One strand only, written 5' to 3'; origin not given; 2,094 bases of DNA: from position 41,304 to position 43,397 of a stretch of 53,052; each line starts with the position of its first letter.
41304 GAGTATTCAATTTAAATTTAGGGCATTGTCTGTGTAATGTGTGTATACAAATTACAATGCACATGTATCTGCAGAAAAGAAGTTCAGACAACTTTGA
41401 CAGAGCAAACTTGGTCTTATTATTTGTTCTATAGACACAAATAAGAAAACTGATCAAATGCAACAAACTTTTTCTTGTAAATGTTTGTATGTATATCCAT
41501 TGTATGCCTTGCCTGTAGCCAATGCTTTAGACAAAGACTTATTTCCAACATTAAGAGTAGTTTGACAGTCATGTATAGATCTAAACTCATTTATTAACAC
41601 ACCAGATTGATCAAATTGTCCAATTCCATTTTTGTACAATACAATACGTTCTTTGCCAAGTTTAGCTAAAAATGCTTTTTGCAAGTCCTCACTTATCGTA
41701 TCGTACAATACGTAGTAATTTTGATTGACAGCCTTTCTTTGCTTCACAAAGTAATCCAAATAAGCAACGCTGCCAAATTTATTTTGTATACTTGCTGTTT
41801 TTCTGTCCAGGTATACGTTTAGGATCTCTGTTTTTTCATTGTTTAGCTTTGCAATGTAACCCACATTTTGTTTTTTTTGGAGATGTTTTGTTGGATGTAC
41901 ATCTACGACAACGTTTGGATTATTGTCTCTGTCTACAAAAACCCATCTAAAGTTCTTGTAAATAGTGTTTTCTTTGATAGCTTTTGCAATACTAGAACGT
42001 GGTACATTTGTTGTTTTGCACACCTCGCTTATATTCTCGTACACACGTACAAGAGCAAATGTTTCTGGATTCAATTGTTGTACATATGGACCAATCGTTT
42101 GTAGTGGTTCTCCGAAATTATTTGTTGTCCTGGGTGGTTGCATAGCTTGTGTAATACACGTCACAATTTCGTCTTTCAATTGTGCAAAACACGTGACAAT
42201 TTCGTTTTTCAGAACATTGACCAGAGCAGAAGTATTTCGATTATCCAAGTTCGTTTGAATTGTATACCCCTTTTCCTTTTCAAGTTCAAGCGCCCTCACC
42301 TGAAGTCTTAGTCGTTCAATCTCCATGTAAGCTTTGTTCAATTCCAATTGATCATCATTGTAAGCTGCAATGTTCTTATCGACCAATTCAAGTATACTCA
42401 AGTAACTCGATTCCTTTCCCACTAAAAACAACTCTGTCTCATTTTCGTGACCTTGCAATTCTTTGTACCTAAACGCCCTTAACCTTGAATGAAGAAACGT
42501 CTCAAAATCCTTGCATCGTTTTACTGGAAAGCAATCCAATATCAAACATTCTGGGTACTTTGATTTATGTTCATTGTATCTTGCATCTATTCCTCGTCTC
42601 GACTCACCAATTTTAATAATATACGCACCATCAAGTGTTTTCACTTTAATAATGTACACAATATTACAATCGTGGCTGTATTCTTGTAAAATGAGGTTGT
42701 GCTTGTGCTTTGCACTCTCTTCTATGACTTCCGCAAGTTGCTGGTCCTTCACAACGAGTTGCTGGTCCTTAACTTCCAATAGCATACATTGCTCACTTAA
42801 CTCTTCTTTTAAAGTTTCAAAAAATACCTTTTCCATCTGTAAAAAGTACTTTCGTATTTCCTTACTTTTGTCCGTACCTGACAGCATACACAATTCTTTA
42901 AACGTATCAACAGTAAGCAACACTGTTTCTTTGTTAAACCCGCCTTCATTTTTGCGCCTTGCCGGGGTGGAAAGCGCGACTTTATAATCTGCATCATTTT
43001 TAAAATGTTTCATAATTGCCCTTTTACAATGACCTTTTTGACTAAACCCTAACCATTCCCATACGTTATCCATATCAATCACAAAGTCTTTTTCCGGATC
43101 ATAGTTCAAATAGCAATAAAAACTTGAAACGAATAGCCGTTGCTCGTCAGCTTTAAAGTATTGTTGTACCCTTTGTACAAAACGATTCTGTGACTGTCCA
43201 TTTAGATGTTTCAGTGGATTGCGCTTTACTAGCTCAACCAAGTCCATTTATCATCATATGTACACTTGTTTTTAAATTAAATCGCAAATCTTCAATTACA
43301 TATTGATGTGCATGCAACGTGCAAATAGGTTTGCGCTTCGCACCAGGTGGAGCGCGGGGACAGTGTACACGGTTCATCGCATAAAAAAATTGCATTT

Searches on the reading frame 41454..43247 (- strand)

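Call 5: search_protein_families(library=pfam, proteins=[window:41454-43247:-], max_evalue=0.01)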
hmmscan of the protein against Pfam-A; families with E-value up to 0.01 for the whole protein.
window:41454-43247:- (597 aa): 4 families
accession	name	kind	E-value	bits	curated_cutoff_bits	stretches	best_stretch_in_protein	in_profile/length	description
PF10544.15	T5orf172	-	3.8e-09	37.4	20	1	196-278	2-90/101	T5orf172 domain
PF10553.14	MSV199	-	0.00079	20.1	22.4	1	106-141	96-131/132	MSV199 domain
PF13455.12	MUG113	-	0.0025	18.8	22.3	1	212-276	2-61/73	Meiotically up-regulated gene 113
PF08346.17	AntA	-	0.0067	17.4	27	0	78-123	24-66/68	AntA/AntB antirepressor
